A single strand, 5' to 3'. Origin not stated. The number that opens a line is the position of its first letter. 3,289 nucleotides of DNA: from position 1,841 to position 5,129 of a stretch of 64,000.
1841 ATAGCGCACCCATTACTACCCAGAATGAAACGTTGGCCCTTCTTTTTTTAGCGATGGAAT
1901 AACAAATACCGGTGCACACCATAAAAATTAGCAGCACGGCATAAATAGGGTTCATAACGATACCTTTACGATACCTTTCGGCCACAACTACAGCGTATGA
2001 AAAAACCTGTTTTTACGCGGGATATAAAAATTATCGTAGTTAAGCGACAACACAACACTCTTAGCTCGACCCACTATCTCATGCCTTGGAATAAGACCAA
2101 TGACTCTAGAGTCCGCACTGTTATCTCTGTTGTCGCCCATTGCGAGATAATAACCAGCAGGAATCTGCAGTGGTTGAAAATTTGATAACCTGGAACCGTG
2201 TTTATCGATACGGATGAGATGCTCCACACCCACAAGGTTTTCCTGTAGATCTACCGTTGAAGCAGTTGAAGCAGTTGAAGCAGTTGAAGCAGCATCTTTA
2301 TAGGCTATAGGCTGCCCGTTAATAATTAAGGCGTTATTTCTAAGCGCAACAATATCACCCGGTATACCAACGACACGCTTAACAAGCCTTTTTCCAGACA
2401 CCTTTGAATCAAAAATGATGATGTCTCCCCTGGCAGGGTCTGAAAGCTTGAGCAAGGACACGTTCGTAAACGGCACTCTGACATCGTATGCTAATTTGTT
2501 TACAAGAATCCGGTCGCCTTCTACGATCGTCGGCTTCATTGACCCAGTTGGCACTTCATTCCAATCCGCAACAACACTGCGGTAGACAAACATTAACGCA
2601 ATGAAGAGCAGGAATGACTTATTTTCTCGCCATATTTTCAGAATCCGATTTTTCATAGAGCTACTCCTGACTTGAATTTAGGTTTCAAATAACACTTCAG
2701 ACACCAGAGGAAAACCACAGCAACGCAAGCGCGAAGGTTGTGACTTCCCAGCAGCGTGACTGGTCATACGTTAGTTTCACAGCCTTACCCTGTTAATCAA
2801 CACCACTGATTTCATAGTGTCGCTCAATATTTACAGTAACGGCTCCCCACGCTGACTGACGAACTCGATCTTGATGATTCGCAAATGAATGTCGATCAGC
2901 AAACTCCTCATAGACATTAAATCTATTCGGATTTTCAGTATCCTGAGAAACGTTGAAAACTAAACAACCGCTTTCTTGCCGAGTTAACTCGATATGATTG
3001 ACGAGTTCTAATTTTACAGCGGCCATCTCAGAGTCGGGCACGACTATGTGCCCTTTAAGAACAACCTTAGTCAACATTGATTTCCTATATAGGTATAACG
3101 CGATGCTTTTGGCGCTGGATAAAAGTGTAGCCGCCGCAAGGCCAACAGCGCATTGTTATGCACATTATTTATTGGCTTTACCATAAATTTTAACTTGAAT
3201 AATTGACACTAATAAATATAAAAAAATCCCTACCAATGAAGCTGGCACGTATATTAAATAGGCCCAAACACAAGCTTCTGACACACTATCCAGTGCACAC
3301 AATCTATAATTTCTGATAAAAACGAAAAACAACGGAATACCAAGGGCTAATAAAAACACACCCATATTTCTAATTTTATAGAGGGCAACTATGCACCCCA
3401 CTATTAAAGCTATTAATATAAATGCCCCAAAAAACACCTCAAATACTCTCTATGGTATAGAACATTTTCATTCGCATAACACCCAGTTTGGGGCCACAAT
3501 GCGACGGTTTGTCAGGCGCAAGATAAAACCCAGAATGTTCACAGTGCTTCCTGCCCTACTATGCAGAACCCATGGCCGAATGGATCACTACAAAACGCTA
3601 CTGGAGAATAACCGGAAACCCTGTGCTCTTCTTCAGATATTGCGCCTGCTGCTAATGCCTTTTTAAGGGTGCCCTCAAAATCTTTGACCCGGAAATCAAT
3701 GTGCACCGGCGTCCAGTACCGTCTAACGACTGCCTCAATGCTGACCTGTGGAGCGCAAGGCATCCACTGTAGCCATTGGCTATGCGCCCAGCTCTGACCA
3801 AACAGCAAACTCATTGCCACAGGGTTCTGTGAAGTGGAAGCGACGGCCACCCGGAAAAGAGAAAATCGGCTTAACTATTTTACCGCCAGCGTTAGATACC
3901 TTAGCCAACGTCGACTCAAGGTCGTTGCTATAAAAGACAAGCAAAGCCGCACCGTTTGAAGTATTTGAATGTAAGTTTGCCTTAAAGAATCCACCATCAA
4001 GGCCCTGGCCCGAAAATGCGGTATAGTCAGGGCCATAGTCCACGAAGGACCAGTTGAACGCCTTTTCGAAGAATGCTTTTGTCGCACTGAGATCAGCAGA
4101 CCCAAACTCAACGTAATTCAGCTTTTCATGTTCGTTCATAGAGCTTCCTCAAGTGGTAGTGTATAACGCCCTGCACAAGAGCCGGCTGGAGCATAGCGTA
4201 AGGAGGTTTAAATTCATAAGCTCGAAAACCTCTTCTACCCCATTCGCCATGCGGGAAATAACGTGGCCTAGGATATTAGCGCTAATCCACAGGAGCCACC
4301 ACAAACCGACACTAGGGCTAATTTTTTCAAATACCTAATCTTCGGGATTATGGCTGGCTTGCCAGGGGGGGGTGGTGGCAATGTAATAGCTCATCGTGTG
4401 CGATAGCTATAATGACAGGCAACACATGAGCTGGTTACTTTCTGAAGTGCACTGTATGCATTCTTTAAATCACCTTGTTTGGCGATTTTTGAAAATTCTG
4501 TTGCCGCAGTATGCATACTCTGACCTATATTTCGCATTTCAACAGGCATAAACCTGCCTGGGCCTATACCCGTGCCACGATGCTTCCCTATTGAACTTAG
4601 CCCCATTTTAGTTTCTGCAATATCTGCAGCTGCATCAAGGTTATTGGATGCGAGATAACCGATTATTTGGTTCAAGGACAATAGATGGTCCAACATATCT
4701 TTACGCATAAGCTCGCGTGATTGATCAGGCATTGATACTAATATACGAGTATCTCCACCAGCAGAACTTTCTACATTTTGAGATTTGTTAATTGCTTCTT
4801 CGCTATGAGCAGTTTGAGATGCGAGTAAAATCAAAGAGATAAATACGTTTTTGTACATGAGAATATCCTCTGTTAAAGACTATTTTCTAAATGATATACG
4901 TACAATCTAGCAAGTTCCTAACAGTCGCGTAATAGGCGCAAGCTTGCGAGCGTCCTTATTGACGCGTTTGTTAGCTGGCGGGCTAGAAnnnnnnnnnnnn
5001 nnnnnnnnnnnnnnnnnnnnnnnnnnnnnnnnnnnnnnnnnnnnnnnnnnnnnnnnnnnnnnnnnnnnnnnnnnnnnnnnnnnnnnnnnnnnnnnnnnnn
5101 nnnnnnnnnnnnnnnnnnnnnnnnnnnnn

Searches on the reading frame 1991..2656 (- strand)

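Call 109: search_protein_families(library=pfam, proteins=[window:1991-2656:-], max_evalue=0.01)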
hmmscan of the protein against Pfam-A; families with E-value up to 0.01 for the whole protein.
window:1991-2656:- (222 aa): 1 family
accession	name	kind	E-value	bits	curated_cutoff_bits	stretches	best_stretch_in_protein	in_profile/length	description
PF10502.14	Peptidase_S26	-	2.8e-44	151.5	22.9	1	13-202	6-167/168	Signal peptidase, peptidase S26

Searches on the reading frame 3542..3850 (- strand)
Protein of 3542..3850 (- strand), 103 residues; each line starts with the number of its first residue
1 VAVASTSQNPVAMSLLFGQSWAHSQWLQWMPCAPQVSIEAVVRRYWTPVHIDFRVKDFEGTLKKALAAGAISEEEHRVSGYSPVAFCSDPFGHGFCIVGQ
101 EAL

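Call 109: search_protein_families(library=pfam, proteins=[window:3542-3850:-], max_evalue=0.01)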
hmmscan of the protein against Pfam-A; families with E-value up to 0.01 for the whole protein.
window:3542-3850:- (103 aa): 1 family
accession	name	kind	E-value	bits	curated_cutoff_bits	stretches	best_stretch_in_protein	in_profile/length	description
PF18029.7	Glyoxalase_6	-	1e-09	39.5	23.6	1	32-98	42-106/106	Glyoxalase-like domain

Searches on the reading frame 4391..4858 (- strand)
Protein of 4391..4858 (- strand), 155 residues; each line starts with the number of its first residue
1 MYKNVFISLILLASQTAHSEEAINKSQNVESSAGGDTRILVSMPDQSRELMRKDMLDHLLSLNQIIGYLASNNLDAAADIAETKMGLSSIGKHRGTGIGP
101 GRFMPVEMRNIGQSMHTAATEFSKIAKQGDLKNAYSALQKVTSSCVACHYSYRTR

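Call 3: search_protein_families(library=pfam, proteins=[window:4391-4858:-], max_evalue=0.1)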
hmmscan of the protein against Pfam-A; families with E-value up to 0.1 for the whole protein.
window:4391-4858:- (155 aa): 2 families
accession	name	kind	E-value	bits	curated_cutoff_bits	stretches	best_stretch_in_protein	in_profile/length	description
PF01322.25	Cytochrom_C_2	-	3.4e-07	31.7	26.5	1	108-153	76-121/121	Cytochrome C'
PF09337.16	zf-H2C2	-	0.029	15.2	25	1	131-148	21-38/39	H2C2 zinc finger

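Call 4: search_protein_families(library=ncbifam, proteins=[window:4391-4858:-], max_evalue=0.1)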
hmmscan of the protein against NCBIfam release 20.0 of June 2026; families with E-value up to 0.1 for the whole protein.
window:4391-4858:- (155 aa): 1 family
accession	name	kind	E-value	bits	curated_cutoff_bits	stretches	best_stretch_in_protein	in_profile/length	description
NF045719.1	GSU3473_fam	equivalog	0.034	14.1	40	1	39-71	2-34/59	GSU3473 family protein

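Call 109: search_protein_families(library=pfam, proteins=[window:4394-4858:-], max_evalue=0.01)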
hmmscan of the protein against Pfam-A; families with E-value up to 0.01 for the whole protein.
window:4394-4858:- (155 aa): 1 family
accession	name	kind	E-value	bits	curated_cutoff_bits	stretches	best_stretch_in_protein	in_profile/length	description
PF01322.25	Cytochrom_C_2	-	3.4e-07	31.7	26.5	1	108-153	76-121/121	Cytochrome C'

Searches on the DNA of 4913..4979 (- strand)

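Call 60: build_rna_model(alignment_id=A4, structure=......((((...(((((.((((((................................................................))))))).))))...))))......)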
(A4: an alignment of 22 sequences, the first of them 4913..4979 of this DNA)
Model R1 built from alignment A4 (22 sequences, 114 columns); structure: as given.
model positions 77; base pairs 15; branch points 0; effective number of sequences 22; information 0.703 bits per position. Calibrated on 0.2 Mb of random sequence (short: E-values are rough).
structure used (alignment columns):
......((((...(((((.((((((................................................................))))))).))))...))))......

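Call 61: search_with_rna_model(model_id=R1, source=window, filters=off, max_evalue=10, show_alignments=6)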
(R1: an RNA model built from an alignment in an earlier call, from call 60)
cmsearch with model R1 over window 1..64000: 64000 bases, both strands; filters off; matches with E-value up to 10: 8.
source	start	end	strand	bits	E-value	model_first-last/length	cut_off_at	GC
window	6651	6709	-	46.5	6.3e-09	1-77/77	no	0.47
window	4913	4979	-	44.9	1.5e-08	1-77/77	no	0.52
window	15240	15276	-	11.6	1.5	1-77/77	no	0.43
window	37704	37774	-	11.2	1.9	15-63/77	no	0.54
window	3090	3162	-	9.2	5.7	1-77/77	no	0.51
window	9803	9831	+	8.7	7.6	1-77/77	no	0.45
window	3471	3520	-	8.6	7.8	1-77/77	no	0.56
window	20235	20313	-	8.4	8.8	1-77/77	no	0.52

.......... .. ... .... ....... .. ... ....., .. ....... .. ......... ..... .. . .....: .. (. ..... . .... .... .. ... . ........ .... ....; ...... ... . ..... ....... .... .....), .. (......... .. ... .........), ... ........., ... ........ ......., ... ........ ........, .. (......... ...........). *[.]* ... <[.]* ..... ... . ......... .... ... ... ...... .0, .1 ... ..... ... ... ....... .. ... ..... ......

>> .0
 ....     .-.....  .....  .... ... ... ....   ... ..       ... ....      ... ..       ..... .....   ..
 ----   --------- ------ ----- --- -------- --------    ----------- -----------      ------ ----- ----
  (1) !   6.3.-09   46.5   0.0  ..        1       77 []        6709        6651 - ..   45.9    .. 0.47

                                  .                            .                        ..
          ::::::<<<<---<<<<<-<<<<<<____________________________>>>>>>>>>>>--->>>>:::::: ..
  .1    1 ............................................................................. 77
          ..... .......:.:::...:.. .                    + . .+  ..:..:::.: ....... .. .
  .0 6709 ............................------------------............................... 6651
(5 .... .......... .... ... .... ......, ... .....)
